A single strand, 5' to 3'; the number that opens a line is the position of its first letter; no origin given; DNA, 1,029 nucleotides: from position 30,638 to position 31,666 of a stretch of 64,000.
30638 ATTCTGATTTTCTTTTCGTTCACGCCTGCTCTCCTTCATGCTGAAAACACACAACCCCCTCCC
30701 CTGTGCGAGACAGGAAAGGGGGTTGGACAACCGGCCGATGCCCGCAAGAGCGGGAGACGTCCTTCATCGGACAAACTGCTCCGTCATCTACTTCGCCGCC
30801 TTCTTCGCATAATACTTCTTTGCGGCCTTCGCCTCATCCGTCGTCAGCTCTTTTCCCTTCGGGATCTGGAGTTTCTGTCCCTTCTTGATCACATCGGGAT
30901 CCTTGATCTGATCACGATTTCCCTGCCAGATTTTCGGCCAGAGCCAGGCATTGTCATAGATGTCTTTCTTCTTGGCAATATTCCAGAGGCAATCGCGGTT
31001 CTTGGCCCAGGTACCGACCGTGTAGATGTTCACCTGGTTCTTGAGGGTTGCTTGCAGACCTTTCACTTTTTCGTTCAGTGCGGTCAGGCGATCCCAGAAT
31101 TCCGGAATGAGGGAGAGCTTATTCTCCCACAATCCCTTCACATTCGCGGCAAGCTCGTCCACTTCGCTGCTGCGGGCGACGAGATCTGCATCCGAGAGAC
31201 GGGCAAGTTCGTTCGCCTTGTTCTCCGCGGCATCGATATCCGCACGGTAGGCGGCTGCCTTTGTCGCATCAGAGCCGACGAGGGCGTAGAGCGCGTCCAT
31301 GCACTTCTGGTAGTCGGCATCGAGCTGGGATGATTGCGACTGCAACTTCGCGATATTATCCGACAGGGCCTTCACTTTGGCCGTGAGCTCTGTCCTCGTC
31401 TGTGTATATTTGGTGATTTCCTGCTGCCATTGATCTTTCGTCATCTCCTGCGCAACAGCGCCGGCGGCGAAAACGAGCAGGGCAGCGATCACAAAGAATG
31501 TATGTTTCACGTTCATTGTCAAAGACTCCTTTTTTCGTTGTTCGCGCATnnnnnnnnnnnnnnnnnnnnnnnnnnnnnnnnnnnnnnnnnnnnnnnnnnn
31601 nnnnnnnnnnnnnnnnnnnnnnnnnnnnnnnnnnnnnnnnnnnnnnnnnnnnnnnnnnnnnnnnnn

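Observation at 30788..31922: Consensus-promoter operon: Lpp-like coiled-coil lipoprotein followed by a coiled-coil LysM protein (candidate two-part OM-peptidoglycan tether)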

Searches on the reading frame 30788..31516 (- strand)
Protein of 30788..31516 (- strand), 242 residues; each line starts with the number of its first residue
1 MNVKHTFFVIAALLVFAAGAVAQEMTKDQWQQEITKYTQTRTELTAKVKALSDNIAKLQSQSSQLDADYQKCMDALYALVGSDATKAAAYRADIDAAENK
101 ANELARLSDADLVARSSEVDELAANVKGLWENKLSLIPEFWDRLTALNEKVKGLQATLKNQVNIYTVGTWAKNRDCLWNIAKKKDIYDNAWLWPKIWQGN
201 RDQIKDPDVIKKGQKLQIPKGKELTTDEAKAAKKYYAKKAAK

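Call 3: search_protein_families(library=pfam, proteins=[window:30788-31516:-], max_evalue=1)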
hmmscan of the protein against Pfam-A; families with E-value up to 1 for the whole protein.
window:30788-31516:- (242 aa): 23 families
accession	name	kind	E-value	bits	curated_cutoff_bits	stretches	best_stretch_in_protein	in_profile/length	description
PF01476.26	LysM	-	0.00059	20.2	20.9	1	172-219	4-43/43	LysM domain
PF14362.11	DUF4407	-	0.001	18.9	31.3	1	23-129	118-228/297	Domain of unknown function (DUF4407)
PF05531.17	NPV_P10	-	0.0039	18.1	29.8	0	114-160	15-60/75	Nucleopolyhedrovirus P10 protein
PF01920.25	Prefoldin_2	-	0.0084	16.5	27.6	1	37-82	60-105/106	Prefoldin subunit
PF17045.10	CEP63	-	0.013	15.8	33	1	29-82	137-184/263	Centrosomal protein of 63 kDa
PF00435.27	Spectrin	-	0.058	14.3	29.9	1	90-159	29-97/105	Spectrin repeat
PF05266.19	DUF724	-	0.059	13.7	38.4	1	2-71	86-151/188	Protein of unknown function (DUF724)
PF06657.18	Cep57_MT_bd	-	0.076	13.9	31.3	1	40-109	9-76/77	Centrosome microtubule-binding domain of Cep57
PF06005.17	ZapB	-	0.12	13.4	31.5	0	43-74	8-39/71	Cell division protein ZapB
PF04791.21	LMBR1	-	0.15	11.3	31.9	1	29-111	202-284/510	LMBR1-like membrane protein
PF12325.13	TMF_TATA_bd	-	0.16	12.5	29.1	1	24-74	39-85/115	TATA element modulatory factor 1 TATA binding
PF06103.16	DUF948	-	0.23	12.1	37.2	1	16-78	10-72/89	Bacterial protein of unknown function (DUF948)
PF24922.1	ACBP4_C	-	0.24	12.1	31.2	1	24-76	23-75/105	Acyl-CoA-binding domain-containing protein 4-6, C-terminal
PF13863.11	DUF4200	-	0.31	11.8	29.7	1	26-73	60-107/119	Domain of unknown function (DUF4200)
PF25450.1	Rab11-FIP3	-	0.39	11.4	31.9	1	30-92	52-114/125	Rab11-FIP3-like domain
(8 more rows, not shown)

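Call 4: search_protein_families(library=ncbifam, proteins=[window:30788-31516:-], max_evalue=1)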
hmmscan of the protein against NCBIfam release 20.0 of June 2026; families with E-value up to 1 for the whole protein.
window:30788-31516:- (242 aa): 19 families
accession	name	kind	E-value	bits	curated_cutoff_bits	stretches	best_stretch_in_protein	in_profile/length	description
NF033163.1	lipo_LipL71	equivalog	2.1e-09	36.9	600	1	156-223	397-463/471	lipoprotein LipL71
NF008399.0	PRK11198.1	equivalog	1.2e-08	35.5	134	1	159-220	92-147/149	peptidoglycan-binding protein LysM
TIGR02899.1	spore_safA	subfamily_domain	0.00026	20.9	67.85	1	175-219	5-43/44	SafA/ExsA family spore coat assembly protein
NF045487.1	ASRP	equivalog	0.00028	19.6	300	1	27-156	312-453/593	archaea-specific SMC-related protein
TIGR02168.1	SMC_prok_B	equivalog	0.00031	18.6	567.35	1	25-160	239-547/1181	chromosome segregation protein SMC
NF047408.1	SA0632_fam_LP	equivalog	0.00032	20.3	70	1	4-68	3-65/68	SA0632 family lipoprotein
TIGR02169.1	SMC_prok_A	equivalog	0.0027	15.4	729.4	1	25-160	337-460/1165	chromosome segregation protein SMC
NF043058.1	T4SS_LegC2C7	subfamily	0.0046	16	350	1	24-138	121-231/348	LegC2/C7 family Dot/Icm T4SS effector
TIGR04527.1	mycoplas_twoTM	subfamily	0.0067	16.1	125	1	14-160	22-161/248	MG_279/MG_280 family protein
NF040788.1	S-lay_SlaB_Mtsph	equivalog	0.047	12.6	700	0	33-85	337-389/416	S-layer protein SlaB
NF053563.1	Rkd4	equivalog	0.051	11.7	860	1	24-103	328-402/747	arcadin-4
NF038218.1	IcmG_DotF_IVB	equivalog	0.086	12.5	200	0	24-79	116-171/266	type IVB secretion system protein IcmG/DotF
NF041042.1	FslE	exception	0.087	11.3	800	1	9-90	11-95/505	rhizoferrin import outer membrane protein FslE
TIGR01843.1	type_I_hlyD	subfamily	0.098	11.6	208.65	0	25-76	122-173/422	HlyD family type I secretion periplasmic adaptor subunit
NF033745.1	class_C_sortase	subfamily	0.1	12.3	160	1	7-99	3-91/220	class C sortase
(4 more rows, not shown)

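Call 6: find_homologous_proteins(query=window:30788-31516:-)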
Query window:30788-31516:- (242 aa): 1595 proteins with E <= 0.001 among 2784 candidates; the best 120 are listed.
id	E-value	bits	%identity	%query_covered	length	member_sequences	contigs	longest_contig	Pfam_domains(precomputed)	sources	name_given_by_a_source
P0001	3.3e-151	519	100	100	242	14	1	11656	-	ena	-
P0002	2.2e-122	425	81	94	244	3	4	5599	-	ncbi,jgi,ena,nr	ncbi:MAG TPA: hypothetical protein VEO56_00080 [Bacteroidota bacterium]|nr:hypothetical protein [Bac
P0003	1.4e-119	416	79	93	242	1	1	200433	-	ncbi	ncbi:MAG: hypothetical protein AB1428_00770 [Bacteroidota bacterium]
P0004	1.7e-119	416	78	94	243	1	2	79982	-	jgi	jgi:nucleoid-associated protein YgaU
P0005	2.6e-119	415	79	100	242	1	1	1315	-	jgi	jgi:nucleoid-associated protein YgaU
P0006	3.0e-119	415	79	94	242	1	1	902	-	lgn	-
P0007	3.3e-119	415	78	94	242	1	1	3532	-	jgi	jgi:nucleoid-associated protein YgaU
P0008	3.6e-119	415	80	93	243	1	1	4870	-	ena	-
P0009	3.9e-119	414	80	94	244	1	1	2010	-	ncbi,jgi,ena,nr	ncbi:MAG TPA: hypothetical protein VK569_04835 [Bacteroidota bacterium]|nr:hypothetical protein [Bac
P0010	8.5e-119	413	83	91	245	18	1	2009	-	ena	-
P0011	2.0e-118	412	77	100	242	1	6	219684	-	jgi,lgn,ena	-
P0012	3.7e-118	411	78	94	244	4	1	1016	-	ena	-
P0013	7.9e-118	410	77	100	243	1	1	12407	-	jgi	jgi:nucleoid-associated protein YgaU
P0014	2.8e-117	408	77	100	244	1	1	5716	-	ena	-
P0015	3.8e-117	408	78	94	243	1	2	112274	-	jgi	jgi:nucleoid-associated protein YgaU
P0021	7.6e-117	407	77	93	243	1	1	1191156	-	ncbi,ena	-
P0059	7.2e-113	394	76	94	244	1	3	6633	-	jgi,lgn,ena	-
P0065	1.3e-110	387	74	100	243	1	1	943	PF01476.27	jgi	-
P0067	3.2e-110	385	73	100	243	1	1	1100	PF01476.27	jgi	-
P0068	3.5e-110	385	74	94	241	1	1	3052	PF01476.27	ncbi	-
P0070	2.4e-109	382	74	93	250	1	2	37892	PF01476.27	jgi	jgi:nucleoid-associated protein YgaU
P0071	2.9e-109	382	73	99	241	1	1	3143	PF01476.27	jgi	-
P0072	3.3e-109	382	71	100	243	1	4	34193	PF01476.27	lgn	-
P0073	6.0e-109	381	71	100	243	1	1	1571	PF01476.27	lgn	-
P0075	1.2e-108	380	74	93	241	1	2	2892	PF01476.27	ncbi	-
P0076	2.1e-108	379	71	100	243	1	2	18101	PF01476.27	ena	-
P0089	1.0e-105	371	70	93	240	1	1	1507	PF01476.27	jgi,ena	-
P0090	1.1e-105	370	75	91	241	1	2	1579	PF01476.27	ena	-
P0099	1.6e-104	367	72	98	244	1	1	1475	PF01476.27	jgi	jgi:nucleoid-associated protein YgaU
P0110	4.7e-103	362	71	99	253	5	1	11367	-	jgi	jgi:nucleoid-associated protein YgaU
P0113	6.5e-103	361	70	100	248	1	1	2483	PF01476.27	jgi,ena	-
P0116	1.3e-102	360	69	100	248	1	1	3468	PF01476.27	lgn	-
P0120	2.2e-102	360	69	100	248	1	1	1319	PF01476.27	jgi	-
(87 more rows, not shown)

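Call 7: search_solved_structures(query=window:30788-31516:-, max_evalue=1, show_alignments=2)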
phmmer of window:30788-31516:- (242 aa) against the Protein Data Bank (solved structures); distinct sequences matched with E-value up to 1: 6.
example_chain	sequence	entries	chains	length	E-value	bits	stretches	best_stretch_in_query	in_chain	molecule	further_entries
7pvc_A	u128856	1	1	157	0.00011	25.3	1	172-221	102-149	Potassium binding protein Kbp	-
7vcm_A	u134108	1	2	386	0.00022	24.3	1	171-224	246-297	Green fluorescent protein,Potassium binding protein Kbp,Green fluorescent protein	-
8zex_A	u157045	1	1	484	0.0039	20.2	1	172-222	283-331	HaloKbp1a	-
9g8s_T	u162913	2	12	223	0.024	17.7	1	160-220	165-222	Peptidoglycan-binding LysM protein | gp61 - Tail tube initiator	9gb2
6ve2_O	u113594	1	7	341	0.15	15.1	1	174-218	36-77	LysM domain-containing protein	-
3jc8_Ta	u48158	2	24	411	0.25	14.3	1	173-226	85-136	LysM domain protein | TsaP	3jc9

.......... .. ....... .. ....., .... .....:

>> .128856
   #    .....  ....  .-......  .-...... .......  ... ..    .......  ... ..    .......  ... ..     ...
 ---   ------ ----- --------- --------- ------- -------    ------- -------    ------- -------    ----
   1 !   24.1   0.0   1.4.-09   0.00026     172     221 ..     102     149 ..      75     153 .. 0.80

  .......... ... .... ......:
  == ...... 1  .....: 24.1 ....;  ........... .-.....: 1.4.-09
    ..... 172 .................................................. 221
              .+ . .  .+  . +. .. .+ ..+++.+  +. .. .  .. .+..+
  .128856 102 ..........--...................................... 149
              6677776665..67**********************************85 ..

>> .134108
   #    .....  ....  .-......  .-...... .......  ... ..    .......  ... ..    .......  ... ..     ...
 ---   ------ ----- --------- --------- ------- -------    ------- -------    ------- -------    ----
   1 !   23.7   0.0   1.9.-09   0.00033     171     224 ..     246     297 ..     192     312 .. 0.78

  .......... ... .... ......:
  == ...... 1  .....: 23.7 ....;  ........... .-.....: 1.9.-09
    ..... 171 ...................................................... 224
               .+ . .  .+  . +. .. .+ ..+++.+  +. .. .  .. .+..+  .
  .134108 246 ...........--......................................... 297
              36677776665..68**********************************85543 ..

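Call 10: find_encoding_contigs(protein=P0021, flank=6000, max_places=2)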
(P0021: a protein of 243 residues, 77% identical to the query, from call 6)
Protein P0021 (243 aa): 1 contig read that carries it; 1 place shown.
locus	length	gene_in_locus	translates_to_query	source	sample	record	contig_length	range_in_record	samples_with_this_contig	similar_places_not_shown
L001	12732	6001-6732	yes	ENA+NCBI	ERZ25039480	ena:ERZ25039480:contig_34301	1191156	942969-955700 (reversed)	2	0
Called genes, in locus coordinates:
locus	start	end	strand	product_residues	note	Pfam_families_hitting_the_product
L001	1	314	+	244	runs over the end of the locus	PF02153:PDH_N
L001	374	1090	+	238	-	PF00005:ABC_tran, PF13304:AAA_21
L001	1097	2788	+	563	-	PF16949:ABC_tran_2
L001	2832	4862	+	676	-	PF13174:TPR_6 (faint), PF13458:Peripla_BP_6, PF01094:ANF_receptor, PF13458:Peripla_BP_6 (weak)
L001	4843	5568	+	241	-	PF20582:UPF0758_N, PF04002:RadC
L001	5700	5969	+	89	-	-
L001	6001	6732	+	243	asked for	-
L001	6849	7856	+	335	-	PF02562:PhoH, PF13245:AAA_19 (weak), PF13604:AAA_30 (weak)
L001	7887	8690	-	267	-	PF01503:PRA-PH (faint), PF03819:MazG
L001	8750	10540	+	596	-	PF07969:Amidohydro_3, PF01979:Amidohydro_1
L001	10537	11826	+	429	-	PF07690:MFS_1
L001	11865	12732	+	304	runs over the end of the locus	PF17827:PrmC_N, PF05175:MTS, PF13649:Methyltransf_25, PF13847:Methyltransf_31, PF08241:Methyltransf_11, PF08242:Methyltransf_12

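Call 16: search_protein_representatives(protein=window:30788-31516:-)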
Query: 242 residues. Proteins with E-value up to 0.001 (for the whole library): 1932; up to 1e-10: 177; up to 1e-30: 23. The best 150 are listed.
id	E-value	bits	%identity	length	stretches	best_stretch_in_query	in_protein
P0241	3.7e-82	291.8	58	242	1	1-241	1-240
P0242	1.7e-67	243.9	53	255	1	10-239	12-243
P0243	1.1e-62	228.1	47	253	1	12-241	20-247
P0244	6.8e-61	222.3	49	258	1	7-241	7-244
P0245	3.7e-59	216.6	47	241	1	5-240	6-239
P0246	9.5e-59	215.3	47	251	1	7-238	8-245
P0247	7.0e-54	199.3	44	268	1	7-240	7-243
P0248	2.9e-52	194.1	71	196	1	119-238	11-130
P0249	6.6e-52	192.9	48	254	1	21-239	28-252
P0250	1.0e-46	175.9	42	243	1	7-240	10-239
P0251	1.0e-43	166.1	41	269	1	7-237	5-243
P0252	2.4e-43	164.9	62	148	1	5-140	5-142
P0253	9.4e-43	162.9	38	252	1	13-237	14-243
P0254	2.6e-41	158.2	37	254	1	8-239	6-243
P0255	7.9e-41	156.6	41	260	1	10-240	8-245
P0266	2.2e-29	119.2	33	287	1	28-240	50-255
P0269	7.5e-29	117.5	34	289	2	12-224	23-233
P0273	3.6e-28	115.2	31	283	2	11-225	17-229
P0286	1.3e-23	100.3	29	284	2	16-222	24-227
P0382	3.8e-12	62.8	39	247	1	95-219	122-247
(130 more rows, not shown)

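Call 19: find_encoding_contigs(protein=P0110, flank=4000, max_places=2)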
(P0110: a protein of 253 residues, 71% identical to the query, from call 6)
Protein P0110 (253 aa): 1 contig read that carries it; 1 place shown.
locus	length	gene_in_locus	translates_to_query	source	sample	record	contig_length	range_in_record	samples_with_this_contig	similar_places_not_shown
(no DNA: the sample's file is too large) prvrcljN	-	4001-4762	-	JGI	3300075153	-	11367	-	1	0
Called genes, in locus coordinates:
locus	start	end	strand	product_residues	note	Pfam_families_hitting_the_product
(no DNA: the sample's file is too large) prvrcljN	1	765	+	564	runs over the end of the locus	PF16949:ABC_tran_2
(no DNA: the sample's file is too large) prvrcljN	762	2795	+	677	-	PF07719:TPR_2 (faint), PF13428:TPR_14 (faint), PF13525:YfiO (weak), PF13174:TPR_6 (faint), PF13432:TPR_16 (faint), PF13458:Peripla_BP_6, PF01094:ANF_receptor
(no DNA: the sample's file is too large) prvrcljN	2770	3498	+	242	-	PF20582:UPF0758_N, PF04002:RadC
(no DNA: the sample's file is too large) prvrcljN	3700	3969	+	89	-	-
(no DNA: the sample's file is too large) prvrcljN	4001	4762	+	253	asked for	-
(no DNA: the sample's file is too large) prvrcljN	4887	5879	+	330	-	PF01695:IstB_IS21 (faint), PF00270:DEAD (faint), PF02562:PhoH, PF13245:AAA_19 (weak), PF13604:AAA_30 (weak)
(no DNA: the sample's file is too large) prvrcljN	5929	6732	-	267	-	PF01503:PRA-PH (faint), PF03819:MazG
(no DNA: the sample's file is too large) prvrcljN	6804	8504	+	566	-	PF07969:Amidohydro_3, PF01979:Amidohydro_1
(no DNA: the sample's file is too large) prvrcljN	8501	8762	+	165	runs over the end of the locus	?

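Call 21: find_related_loci(query=A3, collection=genome_contigs, flank=4000)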
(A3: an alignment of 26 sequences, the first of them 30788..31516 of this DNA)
Query A3 (242 aa) in genome_contigs; peptide patterns used: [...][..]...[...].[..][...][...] (x = any residue, [..] = any of these).
600 stretches matched a pattern (row limit reached: there are more); 530 encode a relative of the query (tblastn E <= 1e-3); the best 80 are kept; 80 distinct loci.
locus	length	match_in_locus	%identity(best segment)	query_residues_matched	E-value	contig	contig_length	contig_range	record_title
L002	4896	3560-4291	76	1-242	4e-124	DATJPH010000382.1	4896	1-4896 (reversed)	MAG TPA_asm: Bacteroidota bacterium isolate SMAG_U14908 k141_4764762, whole genome shotgun sequence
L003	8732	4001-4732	77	1-242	3e-123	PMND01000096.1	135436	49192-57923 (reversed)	MAG: Ignavibacteriae bacterium isolate fen_1259 73.20100900_E3D.21_contig_925, whole genome shotgun sequence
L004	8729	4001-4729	69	1-242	8e-111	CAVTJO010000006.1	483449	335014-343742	MAG: uncultured Bacteroidetes bacterium isolate MFD05942.bin.1.467 genome assembly, contig: contig_17496, whole genome s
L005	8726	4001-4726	67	1-241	2e-109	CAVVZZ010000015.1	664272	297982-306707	MAG: Ignavibacteriota bacterium isolate MFD01872.bin.1.283 genome assembly, contig: contig_91624, whole genome shotgun s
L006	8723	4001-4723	68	1-240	1e-108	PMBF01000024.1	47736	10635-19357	MAG: Ignavibacteriae bacterium isolate fen_1294 73.20120700_E3M.80_contig_8713, whole genome shotgun sequence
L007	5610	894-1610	67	4-241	7e-106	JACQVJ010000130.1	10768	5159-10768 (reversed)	MAG: Ignavibacteriae bacterium isolate NC_groundwater_1460_Ag_S-0.65um_52_13 S_p65_S5_coassembly_k141_1973534, whole gen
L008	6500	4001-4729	68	1-242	1e-103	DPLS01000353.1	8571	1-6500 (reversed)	MAG TPA_asm: Bacteroidetes bacterium isolate UBA11986 contig_38909, whole genome shotgun sequence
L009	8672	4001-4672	68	15-238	5e-103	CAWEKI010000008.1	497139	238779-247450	MAG: uncultured Bacteroidetes bacterium isolate MFD05942.bin.1.2 genome assembly, contig: contig_44471, whole genome sho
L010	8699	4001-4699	66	7-238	3e-102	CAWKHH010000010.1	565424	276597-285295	MAG: Ignavibacteriota bacterium isolate MFD05942.bin.1.310 genome assembly, contig: contig_855, whole genome shotgun seq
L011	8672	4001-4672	69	6-228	2e-101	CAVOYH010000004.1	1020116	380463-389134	MAG: uncultured Bacteroidetes bacterium isolate MFD09964.bin.2.229 genome assembly, contig: contig_493, whole genome sho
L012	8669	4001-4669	69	7-228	6e-101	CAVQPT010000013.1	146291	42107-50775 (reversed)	MAG: uncultured Bacteroidetes bacterium isolate MFD09964.bin.3.183 genome assembly, contig: contig_69508, whole genome s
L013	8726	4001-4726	69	1-241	2e-111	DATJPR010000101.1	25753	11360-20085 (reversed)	MAG TPA_asm: Bacteroidota bacterium isolate SMAG_U14918 k141_1377112, whole genome shotgun sequence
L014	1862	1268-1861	78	1-196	1e-103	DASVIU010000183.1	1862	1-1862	MAG TPA_asm: Bacteroidota bacterium isolate SMAG_U3001 k141_974682, whole genome shotgun sequence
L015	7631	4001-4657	70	23-241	1e-97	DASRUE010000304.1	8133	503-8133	MAG TPA_asm: Bacteroidota bacterium isolate SMAG_U7886 k141_782512, whole genome shotgun sequence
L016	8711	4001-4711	62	5-239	2e-97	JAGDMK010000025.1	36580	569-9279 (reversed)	MAG: Bacteroidetes bacterium isolate CTSoil_038 scaffold_964, whole genome shotgun sequence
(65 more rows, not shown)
